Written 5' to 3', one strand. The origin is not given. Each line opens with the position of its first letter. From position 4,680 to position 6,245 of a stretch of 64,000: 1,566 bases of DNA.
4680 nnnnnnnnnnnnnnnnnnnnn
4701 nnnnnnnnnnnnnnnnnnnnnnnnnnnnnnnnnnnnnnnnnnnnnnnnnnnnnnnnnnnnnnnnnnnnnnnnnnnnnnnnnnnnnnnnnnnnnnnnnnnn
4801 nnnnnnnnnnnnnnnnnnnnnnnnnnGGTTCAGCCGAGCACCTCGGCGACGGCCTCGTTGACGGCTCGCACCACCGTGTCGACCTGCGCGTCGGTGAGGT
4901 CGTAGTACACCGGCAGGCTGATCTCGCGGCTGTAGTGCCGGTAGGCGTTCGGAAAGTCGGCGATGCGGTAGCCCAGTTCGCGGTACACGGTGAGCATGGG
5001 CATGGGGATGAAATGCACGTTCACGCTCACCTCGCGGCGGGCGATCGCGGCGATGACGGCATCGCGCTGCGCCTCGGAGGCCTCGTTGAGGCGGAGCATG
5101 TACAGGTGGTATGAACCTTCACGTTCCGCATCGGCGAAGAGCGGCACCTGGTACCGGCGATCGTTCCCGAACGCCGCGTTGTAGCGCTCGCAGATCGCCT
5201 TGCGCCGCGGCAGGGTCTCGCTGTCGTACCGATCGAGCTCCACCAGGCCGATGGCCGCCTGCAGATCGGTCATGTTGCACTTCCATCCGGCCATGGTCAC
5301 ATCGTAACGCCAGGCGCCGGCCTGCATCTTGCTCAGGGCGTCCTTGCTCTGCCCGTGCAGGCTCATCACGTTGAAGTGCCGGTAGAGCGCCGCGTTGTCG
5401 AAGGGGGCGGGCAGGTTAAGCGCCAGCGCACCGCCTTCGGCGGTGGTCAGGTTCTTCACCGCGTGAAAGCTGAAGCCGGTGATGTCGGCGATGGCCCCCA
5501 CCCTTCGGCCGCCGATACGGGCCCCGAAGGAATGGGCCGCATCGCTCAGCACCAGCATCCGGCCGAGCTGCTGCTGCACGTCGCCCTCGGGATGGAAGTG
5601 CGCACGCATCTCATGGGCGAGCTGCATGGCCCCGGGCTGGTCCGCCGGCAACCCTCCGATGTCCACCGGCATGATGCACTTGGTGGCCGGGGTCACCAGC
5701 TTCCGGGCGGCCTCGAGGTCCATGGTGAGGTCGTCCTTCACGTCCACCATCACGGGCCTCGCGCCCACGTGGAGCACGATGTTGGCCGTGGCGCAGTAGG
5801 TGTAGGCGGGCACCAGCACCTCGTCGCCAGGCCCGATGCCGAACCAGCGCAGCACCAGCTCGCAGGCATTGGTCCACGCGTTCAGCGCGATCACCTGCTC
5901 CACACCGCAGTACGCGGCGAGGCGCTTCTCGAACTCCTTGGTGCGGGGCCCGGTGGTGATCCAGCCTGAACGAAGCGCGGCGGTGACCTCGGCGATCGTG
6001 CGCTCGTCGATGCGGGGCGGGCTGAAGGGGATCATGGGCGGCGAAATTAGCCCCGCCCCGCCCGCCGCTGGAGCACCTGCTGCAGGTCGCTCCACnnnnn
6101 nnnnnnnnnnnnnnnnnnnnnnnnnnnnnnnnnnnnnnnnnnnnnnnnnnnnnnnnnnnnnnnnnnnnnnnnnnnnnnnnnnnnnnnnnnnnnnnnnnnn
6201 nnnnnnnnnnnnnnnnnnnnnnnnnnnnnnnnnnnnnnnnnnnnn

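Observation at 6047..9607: Three-domain GT2 / O-antigen ligase / GT4 fusion (1186 aa)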

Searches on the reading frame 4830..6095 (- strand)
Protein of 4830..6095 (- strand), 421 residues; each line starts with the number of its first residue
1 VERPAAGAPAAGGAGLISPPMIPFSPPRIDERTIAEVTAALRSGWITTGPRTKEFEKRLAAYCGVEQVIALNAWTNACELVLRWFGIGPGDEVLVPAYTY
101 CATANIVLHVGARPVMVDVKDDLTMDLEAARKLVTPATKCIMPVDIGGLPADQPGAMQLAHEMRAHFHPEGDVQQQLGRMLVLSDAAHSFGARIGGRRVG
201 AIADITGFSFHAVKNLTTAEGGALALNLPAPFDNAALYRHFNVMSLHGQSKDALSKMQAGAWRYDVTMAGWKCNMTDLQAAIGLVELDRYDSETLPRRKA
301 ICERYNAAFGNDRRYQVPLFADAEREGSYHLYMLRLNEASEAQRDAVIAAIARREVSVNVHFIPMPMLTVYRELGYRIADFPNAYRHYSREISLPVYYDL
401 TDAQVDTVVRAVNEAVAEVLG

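Call 5: search_protein_families(library=pfam, proteins=[window:4830-6095:-], max_evalue=0.01)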
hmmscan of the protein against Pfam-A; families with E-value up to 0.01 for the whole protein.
window:4830-6095:- (421 aa): 2 families
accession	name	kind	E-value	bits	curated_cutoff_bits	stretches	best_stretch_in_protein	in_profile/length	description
PF01041.23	DegT_DnrJ_EryC1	-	3.2e-93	313.3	19.8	1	28-412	2-359/360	DegT/DnrJ/EryC1/StrS aminotransferase family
PF00155.27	Aminotran_1_2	-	2.3e-06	27.5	19.7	1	52-139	44-148/361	Aminotransferase class I and II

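Call 21: search_protein_families(library=ncbifam, proteins=[window:4830-6095:-], max_evalue=0.001)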
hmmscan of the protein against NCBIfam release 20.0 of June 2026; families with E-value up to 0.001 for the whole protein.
window:4830-6095:- (421 aa): 12 families
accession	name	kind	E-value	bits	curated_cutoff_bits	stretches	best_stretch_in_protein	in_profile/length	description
TIGR03588.1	PseC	equivalog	6.6e-85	285.3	423.5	1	21-414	1-378/380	UDP-4-amino-4,6-dideoxy-N-acetyl-beta-L-altrosamine transaminase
NF008658.2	PRK11658.1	equivalog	6.2e-71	239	631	1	21-416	4-377/379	UDP-4-amino-4-deoxy-L-arabinose aminotransferase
NF008687.0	PRK11706.1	equivalog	2.3e-49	168.1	375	1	21-415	1-373/375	dTDP-4-amino-4,6-dideoxygalactose transaminase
TIGR04181.1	NHT_00031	hypoth_equivalog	6e-44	150.4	420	1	22-395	1-357/359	LegC family aminotransferase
TIGR02379.1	ECA_wecE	subfamily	5.6e-36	124.1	434.85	1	21-415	1-374/376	dTDP-4-amino-4,6-dideoxy-D-glucose transaminase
TIGR04427.1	PLP_DesI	equivalog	5e-33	114.7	650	1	26-412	26-379/390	dTDP-4-dehydro-6-deoxyglucose aminotransferase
NF011936.0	PRK15407.1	equivalog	4.9e-25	88.1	423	2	22-226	37-235/440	lipopolysaccharide biosynthesis protein RfbH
NF005817.0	PRK07683.1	equivalog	1.4e-06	27.3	575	1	66-142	90-166/387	aminotransferase A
NF041364.1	GntC_guanitoxin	equivalog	6.3e-06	25.3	415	1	66-142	61-139/356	guanitoxin biosynthesis PLP-dependent (S)-gamma-hydroxy-L-arginine cyclodehydratase GntC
NF052290.2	MocR_like_YczR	exception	0.00012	21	487.4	1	66-135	164-232/458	MocR-like transcription factor YczR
NF002878.0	PRK03321.1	subfamily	0.00055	18.8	374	1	55-142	62-150/352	histidinol-phosphate transaminase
TIGR03947.1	viomycin_VioD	equivalog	0.00063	18.7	390.9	1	67-142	71-147/359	capreomycidine synthase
